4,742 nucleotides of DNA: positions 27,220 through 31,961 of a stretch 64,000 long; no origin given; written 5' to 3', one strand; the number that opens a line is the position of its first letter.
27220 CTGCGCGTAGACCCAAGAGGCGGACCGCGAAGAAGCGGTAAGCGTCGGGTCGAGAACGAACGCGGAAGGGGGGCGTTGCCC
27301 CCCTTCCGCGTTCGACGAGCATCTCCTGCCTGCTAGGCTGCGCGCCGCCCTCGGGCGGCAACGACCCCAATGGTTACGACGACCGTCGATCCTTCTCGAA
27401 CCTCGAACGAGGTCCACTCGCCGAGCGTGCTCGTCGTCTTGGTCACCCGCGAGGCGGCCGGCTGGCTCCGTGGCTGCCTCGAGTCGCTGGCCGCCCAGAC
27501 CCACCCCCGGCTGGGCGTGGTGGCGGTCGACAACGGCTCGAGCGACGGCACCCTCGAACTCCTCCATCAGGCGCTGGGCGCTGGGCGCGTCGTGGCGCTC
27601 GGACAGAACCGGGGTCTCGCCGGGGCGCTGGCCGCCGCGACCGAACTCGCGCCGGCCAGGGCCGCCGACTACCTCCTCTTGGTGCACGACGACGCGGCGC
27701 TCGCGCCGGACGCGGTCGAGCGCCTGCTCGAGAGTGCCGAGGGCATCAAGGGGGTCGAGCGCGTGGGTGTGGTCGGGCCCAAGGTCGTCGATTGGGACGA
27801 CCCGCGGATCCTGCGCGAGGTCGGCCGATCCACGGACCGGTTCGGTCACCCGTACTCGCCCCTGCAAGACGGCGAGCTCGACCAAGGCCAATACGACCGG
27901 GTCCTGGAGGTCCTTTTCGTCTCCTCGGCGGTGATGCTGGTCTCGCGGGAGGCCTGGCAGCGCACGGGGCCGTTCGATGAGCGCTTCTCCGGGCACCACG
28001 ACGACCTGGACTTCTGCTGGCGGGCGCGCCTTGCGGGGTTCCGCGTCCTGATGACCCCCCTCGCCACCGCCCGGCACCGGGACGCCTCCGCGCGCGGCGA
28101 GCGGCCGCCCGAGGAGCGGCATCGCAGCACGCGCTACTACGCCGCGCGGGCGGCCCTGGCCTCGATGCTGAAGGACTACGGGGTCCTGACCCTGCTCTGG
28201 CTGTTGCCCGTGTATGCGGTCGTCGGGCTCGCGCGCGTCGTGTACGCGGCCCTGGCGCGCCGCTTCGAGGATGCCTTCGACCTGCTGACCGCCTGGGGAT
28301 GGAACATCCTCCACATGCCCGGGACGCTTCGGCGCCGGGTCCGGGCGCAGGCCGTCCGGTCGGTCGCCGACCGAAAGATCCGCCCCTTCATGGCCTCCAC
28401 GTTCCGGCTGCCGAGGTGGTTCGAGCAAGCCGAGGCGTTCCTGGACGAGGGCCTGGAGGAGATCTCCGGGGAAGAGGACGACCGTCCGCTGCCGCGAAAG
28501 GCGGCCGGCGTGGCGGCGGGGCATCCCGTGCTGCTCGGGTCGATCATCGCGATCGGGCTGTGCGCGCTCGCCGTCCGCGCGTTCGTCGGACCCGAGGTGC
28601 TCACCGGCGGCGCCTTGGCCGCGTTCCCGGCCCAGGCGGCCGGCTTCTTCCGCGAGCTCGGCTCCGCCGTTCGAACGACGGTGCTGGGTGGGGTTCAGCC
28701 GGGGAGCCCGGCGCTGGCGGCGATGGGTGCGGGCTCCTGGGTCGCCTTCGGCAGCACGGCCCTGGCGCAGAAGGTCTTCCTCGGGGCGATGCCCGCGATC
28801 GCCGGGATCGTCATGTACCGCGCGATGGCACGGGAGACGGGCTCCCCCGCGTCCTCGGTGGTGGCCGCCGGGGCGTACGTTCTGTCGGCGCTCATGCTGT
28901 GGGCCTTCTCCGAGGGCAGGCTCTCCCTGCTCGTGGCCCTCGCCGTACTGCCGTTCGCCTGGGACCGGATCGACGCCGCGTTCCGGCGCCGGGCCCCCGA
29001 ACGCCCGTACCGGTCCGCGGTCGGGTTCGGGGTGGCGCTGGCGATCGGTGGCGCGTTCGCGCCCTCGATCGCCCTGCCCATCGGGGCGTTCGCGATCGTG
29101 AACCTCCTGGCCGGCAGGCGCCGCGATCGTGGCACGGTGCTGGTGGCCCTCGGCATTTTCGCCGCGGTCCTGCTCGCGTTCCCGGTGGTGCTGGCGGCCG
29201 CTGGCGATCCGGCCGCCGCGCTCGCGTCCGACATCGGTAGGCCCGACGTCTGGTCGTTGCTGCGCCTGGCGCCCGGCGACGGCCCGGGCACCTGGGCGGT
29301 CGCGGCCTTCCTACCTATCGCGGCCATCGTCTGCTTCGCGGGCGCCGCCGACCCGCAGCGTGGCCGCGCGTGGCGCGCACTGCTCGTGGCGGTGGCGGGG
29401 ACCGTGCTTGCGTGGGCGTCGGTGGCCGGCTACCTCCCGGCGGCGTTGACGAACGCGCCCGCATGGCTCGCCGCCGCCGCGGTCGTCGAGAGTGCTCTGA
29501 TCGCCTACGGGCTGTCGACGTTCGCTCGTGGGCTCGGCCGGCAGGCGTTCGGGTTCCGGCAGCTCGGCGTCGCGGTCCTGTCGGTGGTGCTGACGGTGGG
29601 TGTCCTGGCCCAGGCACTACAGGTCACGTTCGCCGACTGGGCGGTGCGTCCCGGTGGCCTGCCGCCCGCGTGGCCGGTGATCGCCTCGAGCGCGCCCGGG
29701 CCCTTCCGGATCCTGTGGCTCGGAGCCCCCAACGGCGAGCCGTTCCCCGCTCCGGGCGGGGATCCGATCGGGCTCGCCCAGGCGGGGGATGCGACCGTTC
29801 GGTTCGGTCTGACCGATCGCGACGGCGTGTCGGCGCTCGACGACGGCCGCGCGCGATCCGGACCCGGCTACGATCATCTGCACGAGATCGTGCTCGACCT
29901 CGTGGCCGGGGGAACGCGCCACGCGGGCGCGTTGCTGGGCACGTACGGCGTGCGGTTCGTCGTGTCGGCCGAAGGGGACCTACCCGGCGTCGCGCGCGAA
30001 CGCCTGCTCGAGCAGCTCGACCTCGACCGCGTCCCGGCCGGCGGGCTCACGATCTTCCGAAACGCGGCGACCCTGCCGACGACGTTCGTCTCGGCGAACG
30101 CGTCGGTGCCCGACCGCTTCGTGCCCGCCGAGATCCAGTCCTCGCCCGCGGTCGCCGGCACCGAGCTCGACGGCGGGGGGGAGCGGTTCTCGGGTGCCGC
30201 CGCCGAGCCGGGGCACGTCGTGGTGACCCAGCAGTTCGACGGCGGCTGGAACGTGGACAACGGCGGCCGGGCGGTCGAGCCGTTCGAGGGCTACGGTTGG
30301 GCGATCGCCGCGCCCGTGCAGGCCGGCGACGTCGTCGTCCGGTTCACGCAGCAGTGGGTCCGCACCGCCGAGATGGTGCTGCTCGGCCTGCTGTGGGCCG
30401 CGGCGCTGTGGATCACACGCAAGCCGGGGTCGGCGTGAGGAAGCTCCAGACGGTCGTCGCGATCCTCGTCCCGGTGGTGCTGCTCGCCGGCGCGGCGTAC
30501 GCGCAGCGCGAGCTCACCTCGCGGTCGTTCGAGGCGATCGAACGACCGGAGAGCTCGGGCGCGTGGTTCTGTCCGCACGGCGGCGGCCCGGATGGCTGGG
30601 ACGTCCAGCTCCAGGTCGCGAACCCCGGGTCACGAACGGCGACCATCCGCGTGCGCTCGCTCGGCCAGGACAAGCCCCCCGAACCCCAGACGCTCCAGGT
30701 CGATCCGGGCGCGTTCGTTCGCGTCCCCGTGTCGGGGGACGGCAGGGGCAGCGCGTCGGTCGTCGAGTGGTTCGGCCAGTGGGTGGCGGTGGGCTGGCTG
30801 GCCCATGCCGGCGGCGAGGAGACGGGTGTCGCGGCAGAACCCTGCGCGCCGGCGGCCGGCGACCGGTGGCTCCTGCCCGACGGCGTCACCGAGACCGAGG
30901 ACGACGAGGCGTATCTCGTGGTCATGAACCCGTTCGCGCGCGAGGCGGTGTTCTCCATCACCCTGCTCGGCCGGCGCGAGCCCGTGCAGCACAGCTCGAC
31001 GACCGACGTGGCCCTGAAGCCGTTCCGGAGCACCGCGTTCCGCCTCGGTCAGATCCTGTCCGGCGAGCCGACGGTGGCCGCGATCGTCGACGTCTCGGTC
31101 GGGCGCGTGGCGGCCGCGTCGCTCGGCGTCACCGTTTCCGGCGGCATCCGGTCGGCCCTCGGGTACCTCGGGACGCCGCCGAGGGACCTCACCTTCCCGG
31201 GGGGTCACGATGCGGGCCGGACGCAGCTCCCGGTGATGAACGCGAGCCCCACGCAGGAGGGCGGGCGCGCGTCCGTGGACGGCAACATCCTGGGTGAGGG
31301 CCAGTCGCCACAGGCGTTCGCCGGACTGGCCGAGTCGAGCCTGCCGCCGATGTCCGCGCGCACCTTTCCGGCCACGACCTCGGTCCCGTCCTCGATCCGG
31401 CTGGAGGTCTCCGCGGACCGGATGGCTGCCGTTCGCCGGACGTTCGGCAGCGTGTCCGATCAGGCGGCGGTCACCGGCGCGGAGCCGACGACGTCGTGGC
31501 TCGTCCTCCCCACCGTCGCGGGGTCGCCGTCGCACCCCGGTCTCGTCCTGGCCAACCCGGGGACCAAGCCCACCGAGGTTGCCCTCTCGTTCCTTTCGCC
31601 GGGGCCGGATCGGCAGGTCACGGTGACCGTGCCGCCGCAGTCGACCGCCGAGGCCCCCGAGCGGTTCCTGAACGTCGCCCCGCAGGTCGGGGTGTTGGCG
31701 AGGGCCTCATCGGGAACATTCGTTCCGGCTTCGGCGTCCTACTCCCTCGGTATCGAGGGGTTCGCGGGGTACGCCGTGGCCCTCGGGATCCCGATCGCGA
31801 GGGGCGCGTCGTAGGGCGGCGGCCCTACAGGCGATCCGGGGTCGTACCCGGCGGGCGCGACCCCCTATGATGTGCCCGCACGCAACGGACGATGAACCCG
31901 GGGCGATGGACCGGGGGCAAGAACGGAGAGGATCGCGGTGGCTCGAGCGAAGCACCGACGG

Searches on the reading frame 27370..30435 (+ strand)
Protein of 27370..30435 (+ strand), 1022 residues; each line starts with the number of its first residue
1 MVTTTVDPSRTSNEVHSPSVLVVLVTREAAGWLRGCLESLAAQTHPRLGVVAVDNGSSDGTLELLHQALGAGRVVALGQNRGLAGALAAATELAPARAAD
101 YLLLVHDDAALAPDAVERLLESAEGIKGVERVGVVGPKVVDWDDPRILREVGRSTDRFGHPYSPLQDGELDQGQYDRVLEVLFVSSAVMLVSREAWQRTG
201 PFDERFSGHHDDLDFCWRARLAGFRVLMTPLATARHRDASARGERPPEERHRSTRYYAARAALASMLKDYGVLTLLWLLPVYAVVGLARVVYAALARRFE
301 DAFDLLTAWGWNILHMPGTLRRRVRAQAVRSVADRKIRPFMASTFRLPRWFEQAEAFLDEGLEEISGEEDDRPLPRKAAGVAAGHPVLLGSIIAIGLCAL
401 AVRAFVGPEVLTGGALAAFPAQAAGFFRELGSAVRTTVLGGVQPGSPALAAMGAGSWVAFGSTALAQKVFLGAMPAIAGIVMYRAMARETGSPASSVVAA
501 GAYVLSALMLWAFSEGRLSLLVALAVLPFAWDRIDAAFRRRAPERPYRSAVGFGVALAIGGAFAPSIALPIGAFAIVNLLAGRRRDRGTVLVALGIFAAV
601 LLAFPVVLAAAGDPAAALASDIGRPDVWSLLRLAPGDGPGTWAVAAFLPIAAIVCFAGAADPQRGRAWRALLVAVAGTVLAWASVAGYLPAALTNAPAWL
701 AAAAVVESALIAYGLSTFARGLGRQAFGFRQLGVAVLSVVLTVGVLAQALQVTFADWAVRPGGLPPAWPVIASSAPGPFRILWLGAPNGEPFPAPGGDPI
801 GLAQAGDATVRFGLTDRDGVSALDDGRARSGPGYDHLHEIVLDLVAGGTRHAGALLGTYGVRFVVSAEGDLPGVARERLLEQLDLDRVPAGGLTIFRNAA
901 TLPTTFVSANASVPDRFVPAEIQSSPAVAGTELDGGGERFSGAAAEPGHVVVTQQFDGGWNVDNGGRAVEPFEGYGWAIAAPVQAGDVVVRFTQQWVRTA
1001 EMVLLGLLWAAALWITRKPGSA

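Call 8: search_protein_families(library=pfam, proteins=[window:27370-30435:+])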
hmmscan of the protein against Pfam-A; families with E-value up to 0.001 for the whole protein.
window:27370-30435:+ (1022 aa): 4 families
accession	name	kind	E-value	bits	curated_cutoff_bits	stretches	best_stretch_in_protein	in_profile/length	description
PF13641.12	Glyco_tranf_2_3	-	1.6e-18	68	27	1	18-239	1-214/230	Glycosyltransferase like family 2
PF00535.33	Glycos_transf_2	-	6.9e-17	62.3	23.3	1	22-125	2-105/168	Glycosyl transferase family 2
PF10111.15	Glyco_tranf_2_2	-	1.8e-05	24.8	27.3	1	19-221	1-201/276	Glycosyltransferase like family 2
PF13632.12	Glyco_trans_2_3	-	3.1e-05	24.3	27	1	102-288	2-181/198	Glycosyl transferase family group 2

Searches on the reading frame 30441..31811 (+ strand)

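Call 8: search_protein_families(library=pfam, proteins=[window:30441-31811:+])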
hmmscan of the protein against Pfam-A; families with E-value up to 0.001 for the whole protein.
window:30441-31811:+ (457 aa): 1 family
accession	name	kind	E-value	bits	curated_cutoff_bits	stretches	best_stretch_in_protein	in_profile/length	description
PF18986.5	DUF5719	-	1.1e-20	74.5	26.2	1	114-269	25-182/319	Family of unknown function (DUF5719)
